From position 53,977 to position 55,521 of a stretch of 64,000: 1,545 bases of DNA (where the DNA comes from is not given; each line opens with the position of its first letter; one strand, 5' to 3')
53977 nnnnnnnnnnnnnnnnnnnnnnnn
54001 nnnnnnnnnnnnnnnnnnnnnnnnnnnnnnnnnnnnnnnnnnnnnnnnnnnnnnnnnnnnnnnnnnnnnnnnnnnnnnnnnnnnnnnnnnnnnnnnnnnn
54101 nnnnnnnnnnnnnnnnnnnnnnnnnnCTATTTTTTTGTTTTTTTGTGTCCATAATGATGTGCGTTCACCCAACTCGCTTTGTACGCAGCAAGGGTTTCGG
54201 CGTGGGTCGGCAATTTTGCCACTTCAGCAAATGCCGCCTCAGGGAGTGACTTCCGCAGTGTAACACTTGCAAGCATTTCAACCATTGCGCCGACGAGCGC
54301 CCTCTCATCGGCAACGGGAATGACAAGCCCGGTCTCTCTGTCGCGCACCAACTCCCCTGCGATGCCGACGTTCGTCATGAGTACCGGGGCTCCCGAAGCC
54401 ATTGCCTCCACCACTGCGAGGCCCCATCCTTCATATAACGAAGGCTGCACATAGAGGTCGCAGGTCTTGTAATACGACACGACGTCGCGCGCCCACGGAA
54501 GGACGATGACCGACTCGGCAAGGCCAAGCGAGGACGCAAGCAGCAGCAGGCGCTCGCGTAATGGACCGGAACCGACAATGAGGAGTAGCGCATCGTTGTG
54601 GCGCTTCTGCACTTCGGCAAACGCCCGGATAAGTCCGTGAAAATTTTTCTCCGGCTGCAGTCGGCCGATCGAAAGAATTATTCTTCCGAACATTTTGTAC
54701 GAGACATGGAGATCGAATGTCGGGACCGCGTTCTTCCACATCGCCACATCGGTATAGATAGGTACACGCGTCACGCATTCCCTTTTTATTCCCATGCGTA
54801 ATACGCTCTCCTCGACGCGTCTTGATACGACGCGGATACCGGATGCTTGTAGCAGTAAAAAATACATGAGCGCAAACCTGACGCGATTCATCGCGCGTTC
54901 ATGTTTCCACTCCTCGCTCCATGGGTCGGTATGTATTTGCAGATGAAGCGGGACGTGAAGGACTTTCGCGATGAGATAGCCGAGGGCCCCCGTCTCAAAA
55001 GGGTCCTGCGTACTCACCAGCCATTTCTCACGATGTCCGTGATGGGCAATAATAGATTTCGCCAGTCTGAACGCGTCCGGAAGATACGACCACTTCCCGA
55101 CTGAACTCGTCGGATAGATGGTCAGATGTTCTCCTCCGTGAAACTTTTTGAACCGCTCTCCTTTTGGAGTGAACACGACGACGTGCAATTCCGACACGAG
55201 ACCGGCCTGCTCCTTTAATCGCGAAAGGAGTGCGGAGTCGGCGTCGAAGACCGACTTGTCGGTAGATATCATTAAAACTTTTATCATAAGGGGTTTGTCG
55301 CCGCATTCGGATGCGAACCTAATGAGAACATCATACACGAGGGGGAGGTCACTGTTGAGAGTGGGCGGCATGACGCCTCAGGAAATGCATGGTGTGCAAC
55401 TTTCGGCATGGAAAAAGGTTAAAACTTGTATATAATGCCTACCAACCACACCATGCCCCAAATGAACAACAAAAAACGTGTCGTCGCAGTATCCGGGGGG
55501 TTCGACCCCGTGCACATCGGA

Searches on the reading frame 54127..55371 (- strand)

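Call 10: search_protein_families(library=pfam, proteins=[window:54127-55371:-], max_evalue=0.01)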
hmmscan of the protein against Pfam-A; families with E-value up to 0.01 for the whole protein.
window:54127-55371:- (414 aa): 5 families
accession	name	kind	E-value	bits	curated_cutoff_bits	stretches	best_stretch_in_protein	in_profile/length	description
PF00534.26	Glycos_transf_1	-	3.4e-40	137.8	26.4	1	230-380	16-169/172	Glycosyl transferases group 1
PF13692.12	Glyco_trans_1_4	-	8e-35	120.6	27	1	230-368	2-141/142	Glycosyl transferases group 1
PF20706.3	GT4-conflict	-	3.1e-09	36.8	26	1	229-389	197-370/385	Family 4 Glycosyltransferase in conflict systems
PF13439.12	Glyco_transf_4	-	3.2e-07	31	28.5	1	63-204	21-163/170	Glycosyltransferase Family 4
PF13579.12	Glyco_trans_4_4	-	8.3e-07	29.9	29.7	1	62-204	19-156/158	Glycosyl transferase 4-like domain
